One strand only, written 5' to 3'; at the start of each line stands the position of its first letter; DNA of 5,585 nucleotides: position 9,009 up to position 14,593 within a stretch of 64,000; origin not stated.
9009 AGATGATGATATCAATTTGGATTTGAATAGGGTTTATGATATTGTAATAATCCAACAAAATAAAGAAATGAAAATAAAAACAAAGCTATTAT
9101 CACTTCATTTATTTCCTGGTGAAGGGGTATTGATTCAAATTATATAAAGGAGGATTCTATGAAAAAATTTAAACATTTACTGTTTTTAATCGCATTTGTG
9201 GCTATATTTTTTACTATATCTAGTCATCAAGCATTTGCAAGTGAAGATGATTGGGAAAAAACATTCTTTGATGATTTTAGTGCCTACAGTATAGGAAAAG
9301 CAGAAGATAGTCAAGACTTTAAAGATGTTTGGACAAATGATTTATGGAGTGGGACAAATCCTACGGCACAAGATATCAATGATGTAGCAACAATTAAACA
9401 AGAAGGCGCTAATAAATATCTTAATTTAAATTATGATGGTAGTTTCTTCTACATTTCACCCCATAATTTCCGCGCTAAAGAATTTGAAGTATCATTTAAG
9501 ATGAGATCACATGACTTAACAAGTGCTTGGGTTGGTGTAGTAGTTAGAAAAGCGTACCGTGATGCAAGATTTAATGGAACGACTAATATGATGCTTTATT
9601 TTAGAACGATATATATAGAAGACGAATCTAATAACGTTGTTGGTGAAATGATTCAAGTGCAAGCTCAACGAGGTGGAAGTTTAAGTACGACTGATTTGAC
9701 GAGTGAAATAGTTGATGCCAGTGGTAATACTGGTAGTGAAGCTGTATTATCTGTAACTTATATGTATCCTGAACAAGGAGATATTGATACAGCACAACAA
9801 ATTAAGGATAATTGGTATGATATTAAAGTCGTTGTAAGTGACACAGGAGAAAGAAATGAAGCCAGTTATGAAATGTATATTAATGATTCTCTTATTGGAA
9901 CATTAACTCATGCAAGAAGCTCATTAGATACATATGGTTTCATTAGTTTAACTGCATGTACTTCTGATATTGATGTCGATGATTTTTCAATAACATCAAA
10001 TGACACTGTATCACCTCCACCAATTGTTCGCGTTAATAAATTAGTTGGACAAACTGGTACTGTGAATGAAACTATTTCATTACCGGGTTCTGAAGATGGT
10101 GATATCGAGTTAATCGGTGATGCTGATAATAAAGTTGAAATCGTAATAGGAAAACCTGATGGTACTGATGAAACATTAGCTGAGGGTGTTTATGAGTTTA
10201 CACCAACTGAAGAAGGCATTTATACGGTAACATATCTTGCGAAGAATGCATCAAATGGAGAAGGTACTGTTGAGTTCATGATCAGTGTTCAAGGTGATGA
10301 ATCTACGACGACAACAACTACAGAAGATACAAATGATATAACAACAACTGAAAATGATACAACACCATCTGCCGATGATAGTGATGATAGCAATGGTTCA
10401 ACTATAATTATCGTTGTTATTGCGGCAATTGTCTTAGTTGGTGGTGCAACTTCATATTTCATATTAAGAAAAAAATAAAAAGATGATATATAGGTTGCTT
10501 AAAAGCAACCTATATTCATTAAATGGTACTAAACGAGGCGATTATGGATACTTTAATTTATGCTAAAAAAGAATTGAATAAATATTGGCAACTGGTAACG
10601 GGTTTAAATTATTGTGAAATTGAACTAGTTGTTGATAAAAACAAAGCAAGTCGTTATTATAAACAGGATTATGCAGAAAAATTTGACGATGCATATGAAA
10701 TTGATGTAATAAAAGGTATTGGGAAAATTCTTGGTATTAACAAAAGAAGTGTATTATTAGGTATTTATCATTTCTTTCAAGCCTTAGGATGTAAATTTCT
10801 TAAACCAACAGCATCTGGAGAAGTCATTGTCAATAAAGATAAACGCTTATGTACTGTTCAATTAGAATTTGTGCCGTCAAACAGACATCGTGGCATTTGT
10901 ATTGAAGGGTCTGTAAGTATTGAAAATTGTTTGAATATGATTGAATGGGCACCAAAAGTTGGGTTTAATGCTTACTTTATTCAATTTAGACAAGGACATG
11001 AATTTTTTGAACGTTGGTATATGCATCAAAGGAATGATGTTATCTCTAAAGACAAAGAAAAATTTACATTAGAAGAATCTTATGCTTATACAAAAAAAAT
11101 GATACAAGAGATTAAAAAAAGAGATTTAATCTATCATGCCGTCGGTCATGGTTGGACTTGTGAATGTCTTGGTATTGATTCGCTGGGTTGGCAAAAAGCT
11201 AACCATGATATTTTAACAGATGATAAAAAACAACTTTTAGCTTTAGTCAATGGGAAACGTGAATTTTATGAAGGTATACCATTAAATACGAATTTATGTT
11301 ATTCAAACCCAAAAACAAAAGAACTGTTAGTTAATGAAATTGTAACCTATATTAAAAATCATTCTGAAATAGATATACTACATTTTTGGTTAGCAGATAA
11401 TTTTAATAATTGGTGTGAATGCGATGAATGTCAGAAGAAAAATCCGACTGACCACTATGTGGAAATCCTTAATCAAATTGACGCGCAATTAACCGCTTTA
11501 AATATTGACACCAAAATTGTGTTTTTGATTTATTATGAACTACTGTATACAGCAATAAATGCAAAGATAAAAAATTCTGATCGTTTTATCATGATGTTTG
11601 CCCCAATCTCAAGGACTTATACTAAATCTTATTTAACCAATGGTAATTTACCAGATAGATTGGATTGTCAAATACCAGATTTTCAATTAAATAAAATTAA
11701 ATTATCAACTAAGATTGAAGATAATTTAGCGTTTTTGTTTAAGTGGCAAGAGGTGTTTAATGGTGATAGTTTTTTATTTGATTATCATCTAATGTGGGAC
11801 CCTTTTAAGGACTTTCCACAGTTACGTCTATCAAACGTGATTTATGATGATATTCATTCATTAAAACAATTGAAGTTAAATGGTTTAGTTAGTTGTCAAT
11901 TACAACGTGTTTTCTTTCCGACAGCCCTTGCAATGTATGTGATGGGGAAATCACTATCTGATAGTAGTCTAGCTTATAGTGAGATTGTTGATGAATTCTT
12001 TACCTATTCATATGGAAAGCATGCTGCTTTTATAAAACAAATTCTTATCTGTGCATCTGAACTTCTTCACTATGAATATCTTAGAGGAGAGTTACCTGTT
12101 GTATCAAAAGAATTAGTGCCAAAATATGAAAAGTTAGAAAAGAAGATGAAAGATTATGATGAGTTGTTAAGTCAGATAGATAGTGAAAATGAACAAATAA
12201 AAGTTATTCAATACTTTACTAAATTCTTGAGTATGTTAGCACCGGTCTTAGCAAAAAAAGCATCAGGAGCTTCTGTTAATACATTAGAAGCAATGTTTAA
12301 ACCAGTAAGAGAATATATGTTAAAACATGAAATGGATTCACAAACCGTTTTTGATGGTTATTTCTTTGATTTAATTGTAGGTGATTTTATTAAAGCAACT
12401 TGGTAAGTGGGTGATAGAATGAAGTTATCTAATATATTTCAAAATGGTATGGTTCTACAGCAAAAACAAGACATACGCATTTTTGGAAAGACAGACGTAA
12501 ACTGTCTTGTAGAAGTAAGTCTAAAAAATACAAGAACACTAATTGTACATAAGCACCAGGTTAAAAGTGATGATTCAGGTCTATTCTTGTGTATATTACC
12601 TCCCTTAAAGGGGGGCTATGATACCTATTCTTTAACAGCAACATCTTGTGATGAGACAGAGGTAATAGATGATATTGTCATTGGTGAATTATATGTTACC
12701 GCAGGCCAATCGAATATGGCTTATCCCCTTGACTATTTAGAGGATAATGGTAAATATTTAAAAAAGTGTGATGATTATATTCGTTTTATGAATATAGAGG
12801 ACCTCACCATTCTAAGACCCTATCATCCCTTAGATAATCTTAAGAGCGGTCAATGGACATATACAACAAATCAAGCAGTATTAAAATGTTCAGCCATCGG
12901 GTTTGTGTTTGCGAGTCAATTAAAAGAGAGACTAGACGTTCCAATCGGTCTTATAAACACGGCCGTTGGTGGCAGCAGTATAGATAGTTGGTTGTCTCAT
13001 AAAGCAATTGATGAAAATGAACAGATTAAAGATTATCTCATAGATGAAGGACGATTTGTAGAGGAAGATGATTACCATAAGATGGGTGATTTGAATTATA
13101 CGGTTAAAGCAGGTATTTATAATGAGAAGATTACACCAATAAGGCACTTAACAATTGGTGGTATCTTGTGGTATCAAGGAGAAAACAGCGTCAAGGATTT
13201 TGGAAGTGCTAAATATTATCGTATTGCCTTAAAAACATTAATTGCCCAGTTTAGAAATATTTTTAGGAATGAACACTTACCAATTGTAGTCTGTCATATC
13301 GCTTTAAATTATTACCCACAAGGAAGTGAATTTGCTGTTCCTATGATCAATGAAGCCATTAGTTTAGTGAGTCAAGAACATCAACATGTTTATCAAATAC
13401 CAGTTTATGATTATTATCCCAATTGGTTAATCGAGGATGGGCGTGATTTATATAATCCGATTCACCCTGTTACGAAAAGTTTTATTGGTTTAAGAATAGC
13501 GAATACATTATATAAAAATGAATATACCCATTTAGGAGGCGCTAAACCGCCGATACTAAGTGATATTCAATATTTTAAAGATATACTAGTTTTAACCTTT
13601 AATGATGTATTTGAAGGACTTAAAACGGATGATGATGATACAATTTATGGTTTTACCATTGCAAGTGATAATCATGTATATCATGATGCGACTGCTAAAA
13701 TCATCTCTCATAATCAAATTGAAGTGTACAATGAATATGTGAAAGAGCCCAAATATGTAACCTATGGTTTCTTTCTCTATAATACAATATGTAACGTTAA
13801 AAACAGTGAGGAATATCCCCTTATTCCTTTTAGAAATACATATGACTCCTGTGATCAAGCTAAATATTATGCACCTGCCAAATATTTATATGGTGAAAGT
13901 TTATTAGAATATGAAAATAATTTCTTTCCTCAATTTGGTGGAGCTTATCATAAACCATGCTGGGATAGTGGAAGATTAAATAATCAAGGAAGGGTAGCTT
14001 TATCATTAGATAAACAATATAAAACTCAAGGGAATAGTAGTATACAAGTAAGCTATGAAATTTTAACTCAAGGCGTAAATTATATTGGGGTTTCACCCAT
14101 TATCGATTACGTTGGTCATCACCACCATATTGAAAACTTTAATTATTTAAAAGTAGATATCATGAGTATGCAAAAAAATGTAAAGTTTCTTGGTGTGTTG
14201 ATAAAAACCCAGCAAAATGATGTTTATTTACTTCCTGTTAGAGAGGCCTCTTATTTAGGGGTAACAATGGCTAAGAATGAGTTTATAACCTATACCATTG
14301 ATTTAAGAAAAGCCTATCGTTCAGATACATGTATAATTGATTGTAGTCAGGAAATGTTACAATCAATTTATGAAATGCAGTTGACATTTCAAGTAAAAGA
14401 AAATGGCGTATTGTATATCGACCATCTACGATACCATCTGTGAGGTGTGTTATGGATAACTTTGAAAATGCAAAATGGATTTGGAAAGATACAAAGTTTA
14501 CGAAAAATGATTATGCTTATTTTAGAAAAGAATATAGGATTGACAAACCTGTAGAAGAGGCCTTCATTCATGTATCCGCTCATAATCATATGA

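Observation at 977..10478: ABC sugar-uptake operon interrupted by, and followed by, surface proteins with C-terminal TM anchors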

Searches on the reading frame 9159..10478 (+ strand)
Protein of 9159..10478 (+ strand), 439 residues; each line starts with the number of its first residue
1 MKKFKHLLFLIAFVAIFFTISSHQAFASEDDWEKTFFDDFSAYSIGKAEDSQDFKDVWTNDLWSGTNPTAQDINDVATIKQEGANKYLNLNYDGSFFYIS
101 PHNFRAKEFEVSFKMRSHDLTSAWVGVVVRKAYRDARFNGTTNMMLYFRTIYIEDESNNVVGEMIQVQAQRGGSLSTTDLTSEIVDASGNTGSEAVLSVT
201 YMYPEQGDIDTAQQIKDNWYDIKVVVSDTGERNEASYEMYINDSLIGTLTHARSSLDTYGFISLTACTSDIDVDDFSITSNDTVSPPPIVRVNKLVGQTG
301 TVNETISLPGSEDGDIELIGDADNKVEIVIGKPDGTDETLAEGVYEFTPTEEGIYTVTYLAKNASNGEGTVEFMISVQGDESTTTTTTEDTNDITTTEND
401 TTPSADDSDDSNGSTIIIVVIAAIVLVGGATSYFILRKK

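Call 3: search_protein_families(library=pfam, proteins=[window:9159-10478:+], max_evalue=0.1)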
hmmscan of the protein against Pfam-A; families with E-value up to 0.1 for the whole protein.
window:9159-10478:+ (439 aa): 5 families
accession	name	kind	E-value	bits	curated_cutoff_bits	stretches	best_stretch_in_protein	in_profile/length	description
PF14283.11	CD1107-like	-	0.0024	18.2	26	1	369-438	87-154/158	Mobile element protein CD1107-like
PF10661.14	EssA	-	0.0048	17.2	24.1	1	380-438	84-145/147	WXG100 protein secretion system (Wss), protein EssA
PF11810.13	DUF3332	-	0.012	15.8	25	1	62-118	71-126/170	Domain of unknown function (DUF3332)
PF24908.1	Ig_SIBA-E_2nd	-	0.072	13.7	27.8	0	331-401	42-112/117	Integrin beta-like protein A-E, second Ig-like domain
PF01105.29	EMP24_GP25L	-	0.081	13.4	25.9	0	320-399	32-118/182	emp24/gp25L/p24 family/GOLD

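Call 8: search_protein_families(library=ncbifam, proteins=[window:9159-10478:+], max_evalue=0.1)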
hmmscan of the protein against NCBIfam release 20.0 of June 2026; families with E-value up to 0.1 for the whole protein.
window:9159-10478:+ (439 aa): 2 families
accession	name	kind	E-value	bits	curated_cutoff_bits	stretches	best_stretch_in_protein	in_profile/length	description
TIGR03927.1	T7SS_EssA_Firm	equivalog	0.0022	17.9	32.45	1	393-438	105-148/151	type VII secretion protein EssA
NF033120.0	vanR_FM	exception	0.097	12.3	460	0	102-154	156-208/231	vancomycin resistance response regulator transcription factor, VanR-F/VanR-M family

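Call 10: search_solved_structures(query=window:9159-10478:+, max_evalue=10)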
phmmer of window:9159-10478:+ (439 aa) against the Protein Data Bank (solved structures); distinct sequences matched with E-value up to 10: 2.
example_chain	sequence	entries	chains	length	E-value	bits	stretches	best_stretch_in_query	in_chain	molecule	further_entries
2ojq_A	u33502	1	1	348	1.2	11.3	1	157-215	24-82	Programmed cell death 6-interacting protein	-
2oex_A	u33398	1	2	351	1.2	11.3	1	157-215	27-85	Programmed cell death 6-interacting protein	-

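Call 15: find_homologous_proteins(query=window:9159-10478:+, max_evalue=0.001)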
Query window:9159-10478:+ (439 aa): 15 proteins with E <= 0.001 among 8000 candidates.
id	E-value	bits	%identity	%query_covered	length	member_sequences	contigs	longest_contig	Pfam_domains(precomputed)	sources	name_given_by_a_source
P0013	7.3e-286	966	100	100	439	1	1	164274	-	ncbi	-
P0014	8.6e-129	448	51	100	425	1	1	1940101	-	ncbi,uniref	ncbi:hypothetical protein ACAG96_07015 [Candidatus Izemoplasma sp. B36]|uniref:hypothetical protein 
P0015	6.5e-128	445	48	100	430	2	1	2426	-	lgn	-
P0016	1.4e-127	444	52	97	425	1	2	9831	-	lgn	-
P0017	3.9e-126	439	50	100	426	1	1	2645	-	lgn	-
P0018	4.7e-125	436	53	87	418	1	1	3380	-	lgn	-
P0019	2.3e-124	434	51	90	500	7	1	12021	-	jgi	jgi:hypothetical protein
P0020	1.2e-120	421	52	86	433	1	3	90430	-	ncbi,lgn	-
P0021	2.2e-117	411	45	100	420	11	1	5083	-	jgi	jgi:hypothetical protein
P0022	3.9e-115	403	45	100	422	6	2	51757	-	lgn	-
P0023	2.4e-114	401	46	100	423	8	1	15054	-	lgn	-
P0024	2.9e-113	397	51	79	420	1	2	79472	-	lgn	-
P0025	1.0e-99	352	42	100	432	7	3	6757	-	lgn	-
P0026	1.3e-96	342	42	86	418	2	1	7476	-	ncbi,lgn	-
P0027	6.4e-93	330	40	100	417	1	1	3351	-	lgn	-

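Call 33: predict_structure(alignment_id=A2)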
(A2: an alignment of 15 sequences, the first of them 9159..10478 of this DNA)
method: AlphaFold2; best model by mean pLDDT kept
length: 439 residues; sequences in the alignment: 15
mean_pLDDT: 79.4   pTM: 0.70
mean pLDDT of the five models: 79.4, 78.0, 77.7, 76.9, 76.6
residues with pLDDT >= 90: 191; 70-90: 137; 50-70: 62; < 50: 49
segments of 3 or more residues with pLDDT < 50: 21-30, 383-417
pLDDT, mean of each block of 10 residues (from residue 1): 74 71 37 87 92 88 63 75 95 78 89 95 88 60 82 95 95 74 94 91 93 95 93 90 96 69 83 96 88 88 94 82 81 95 92 95 84 92 37 30 28 44 59 64
secondary structure, 60 per line:
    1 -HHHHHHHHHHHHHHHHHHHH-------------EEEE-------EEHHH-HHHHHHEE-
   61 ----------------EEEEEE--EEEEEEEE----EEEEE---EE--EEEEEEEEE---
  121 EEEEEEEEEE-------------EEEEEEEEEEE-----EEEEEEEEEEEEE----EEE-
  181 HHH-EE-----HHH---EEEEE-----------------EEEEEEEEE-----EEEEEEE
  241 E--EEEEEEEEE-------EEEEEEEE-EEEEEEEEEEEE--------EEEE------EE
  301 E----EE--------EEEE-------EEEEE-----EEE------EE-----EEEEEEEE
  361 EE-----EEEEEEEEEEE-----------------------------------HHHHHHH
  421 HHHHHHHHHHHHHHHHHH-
elements in order: H2-21 E35-38 H52-57 E77-82 E85-92 E97-101 E109-117 E121-130 E144-154 E160-172 E177-179 E198-202 E220-228 E234-241 E244-252 E260-267 E269-280 E289-292 E299-301 E316-319 E327-331 E337-339 E353-362 E368-378 H414-438

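Call 40: search_protein_families(library=ncbifam, proteins=[P0019], max_evalue=1)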
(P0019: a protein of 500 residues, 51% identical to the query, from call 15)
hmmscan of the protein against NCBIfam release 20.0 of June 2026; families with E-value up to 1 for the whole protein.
P0019 (500 aa): 2 families
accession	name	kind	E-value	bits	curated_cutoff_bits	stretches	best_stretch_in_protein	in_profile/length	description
NF033801.3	NprX_fam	subfamily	0.58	10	33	0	1-15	1-15/42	NprX family peptide pheromone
NF033802.1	AimP_fam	subfamily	0.67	10.2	35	0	1-18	1-18/43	lysogeny pheromone AimP family peptide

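Call 41: search_protein_families(library=pfam, proteins=[P0019], max_evalue=0.01)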
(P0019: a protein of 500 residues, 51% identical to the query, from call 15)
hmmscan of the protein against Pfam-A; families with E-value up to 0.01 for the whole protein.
P0019 (500 aa): 4 families
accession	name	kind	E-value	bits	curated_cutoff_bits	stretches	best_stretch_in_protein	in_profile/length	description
PF01105.29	EMP24_GP25L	-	8e-05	23.2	25.9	0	398-464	30-101/182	emp24/gp25L/p24 family/GOLD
PF19077.6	Big_13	-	0.00043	21.2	27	0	395-460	29-100/102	Bacterial Ig-like domain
PF17963.7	Big_9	-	0.003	18.8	23.6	0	290-362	16-88/89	Bacterial Ig domain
PF24908.1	Ig_SIBA-E_2nd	-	0.0061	17.1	27.8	0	410-476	40-101/117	Integrin beta-like protein A-E, second Ig-like domain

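Call 69: find_encoding_contigs(protein=P0013, flank=1000, max_places=2)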
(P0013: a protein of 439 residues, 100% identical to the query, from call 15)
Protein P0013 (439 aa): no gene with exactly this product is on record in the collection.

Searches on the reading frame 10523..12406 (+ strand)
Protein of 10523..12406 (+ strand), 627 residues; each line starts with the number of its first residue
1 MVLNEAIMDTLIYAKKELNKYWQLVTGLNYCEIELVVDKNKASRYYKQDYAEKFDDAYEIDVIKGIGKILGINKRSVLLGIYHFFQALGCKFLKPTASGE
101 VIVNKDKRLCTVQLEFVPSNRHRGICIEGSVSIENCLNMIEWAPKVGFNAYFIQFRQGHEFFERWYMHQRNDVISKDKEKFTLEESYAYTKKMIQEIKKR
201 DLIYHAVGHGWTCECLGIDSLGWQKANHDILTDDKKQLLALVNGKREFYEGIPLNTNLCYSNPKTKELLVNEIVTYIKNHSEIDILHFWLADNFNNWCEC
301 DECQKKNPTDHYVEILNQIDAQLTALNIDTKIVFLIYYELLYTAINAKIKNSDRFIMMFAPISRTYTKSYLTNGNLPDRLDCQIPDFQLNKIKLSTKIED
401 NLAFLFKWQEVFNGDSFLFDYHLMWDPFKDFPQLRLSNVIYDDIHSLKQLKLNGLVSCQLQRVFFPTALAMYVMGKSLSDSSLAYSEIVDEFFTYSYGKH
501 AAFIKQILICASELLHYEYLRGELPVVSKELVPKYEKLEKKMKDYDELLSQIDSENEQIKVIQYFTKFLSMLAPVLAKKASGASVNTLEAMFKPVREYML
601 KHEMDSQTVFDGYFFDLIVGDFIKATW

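Call 3: search_protein_families(library=pfam, proteins=[window:10523-12406:+], max_evalue=0.1)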
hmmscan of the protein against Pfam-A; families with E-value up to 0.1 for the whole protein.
window:10523-12406:+ (627 aa): 2 families
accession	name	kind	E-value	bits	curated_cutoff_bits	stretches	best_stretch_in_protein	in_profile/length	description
PF16126.11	DUF4838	-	8.2e-12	45.3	26.6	1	240-507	83-323/325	Domain of unknown function (DUF4838)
PF12684.13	DUF3799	-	0.012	15.8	26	1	156-210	41-94/233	PDDEXK-like domain of unknown function (DUF3799)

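Call 8: search_protein_families(library=ncbifam, proteins=[window:10523-12406:+], max_evalue=0.1)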
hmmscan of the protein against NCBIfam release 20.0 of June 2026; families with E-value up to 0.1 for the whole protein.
window:10523-12406:+ (627 aa): 0 families

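Call 56: search_solved_structures(query=window:10523-12406:+, max_evalue=1)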
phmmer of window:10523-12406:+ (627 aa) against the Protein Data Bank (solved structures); distinct sequences matched with E-value up to 1: 3.
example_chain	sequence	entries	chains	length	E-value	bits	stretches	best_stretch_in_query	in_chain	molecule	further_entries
5anp_A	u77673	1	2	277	0.42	13.2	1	508-591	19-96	BA41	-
1v7r_A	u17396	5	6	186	0.45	13.1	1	395-505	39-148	hypothetical protein PH1917 | NTPASE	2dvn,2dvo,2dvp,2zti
2e5x_A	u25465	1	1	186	0.45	13.1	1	395-505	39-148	Hypothetical protein PH1917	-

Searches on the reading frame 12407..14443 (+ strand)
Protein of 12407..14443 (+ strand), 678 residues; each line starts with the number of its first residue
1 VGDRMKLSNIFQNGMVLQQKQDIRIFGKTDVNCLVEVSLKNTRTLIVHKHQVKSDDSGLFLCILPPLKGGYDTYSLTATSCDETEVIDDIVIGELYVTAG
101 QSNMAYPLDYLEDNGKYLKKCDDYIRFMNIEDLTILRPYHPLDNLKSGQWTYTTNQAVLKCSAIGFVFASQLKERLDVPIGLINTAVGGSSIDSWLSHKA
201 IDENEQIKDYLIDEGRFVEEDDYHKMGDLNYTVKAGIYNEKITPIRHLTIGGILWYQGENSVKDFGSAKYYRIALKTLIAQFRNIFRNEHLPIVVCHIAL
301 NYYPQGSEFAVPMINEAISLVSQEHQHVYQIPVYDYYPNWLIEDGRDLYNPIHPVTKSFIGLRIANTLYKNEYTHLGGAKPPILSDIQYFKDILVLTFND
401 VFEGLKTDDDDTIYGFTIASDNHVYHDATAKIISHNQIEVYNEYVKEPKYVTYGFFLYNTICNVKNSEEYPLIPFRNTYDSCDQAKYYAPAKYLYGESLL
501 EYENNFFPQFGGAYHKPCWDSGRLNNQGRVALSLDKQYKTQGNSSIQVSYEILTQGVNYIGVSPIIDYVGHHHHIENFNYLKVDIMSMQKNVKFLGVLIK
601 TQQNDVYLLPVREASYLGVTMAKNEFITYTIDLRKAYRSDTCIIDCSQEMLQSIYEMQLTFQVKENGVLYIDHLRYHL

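Call 3: search_protein_families(library=pfam, proteins=[window:12407-14443:+], max_evalue=0.1)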
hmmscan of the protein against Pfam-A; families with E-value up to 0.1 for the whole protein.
window:12407-14443:+ (678 aa): 1 family
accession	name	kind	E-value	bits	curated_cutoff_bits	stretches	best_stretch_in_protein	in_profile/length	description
PF03629.24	SASA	-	7.7e-19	68.6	24.8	1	94-317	3-182/226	Carbohydrate esterase, sialic acid-specific acetylesterase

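Call 8: search_protein_families(library=ncbifam, proteins=[window:12407-14443:+], max_evalue=0.1)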
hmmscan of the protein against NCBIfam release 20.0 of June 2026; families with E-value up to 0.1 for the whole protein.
window:12407-14443:+ (678 aa): 0 families
